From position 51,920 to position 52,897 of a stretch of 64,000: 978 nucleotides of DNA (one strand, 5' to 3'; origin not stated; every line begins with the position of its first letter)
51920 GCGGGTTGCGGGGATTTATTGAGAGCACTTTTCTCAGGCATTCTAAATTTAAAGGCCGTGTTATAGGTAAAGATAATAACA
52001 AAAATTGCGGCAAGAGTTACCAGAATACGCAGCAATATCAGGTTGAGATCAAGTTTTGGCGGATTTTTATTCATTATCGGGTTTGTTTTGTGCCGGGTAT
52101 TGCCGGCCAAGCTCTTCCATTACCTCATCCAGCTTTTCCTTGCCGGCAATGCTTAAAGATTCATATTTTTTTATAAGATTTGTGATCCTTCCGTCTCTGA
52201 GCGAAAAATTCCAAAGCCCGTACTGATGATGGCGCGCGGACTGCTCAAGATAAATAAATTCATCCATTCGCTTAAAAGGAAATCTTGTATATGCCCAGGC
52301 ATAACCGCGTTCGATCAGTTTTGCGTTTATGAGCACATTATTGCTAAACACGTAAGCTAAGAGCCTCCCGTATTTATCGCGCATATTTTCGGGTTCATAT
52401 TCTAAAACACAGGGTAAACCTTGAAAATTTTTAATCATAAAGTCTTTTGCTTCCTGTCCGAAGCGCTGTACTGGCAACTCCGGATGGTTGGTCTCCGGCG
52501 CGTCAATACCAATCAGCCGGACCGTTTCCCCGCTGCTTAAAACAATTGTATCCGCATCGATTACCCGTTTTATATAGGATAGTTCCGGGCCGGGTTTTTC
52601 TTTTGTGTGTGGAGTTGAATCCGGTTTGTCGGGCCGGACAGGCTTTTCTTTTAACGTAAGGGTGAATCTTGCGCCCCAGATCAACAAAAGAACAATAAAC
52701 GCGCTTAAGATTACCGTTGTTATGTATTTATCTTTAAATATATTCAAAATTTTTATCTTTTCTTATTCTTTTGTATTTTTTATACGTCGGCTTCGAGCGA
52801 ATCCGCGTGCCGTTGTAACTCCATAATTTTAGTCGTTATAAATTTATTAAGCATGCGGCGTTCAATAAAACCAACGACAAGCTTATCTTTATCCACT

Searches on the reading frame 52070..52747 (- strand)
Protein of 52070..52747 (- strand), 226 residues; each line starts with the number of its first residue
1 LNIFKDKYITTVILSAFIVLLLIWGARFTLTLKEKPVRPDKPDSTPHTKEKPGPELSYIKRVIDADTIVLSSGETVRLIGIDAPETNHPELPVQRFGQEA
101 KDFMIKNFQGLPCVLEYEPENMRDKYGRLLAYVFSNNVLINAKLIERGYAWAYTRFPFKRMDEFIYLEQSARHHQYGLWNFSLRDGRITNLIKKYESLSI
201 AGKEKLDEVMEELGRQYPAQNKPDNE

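Call 64: search_protein_families(library=pfam, max_evalue=0.00001, proteins=[window:52070-52747:-])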
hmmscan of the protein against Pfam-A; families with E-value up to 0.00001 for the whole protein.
window:52070-52747:- (226 aa): 1 family
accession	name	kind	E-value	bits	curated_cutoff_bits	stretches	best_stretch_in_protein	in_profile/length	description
PF00565.23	SNase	-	8.9e-26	90.9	21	1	75-180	1-106/107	Staphylococcal nuclease homologue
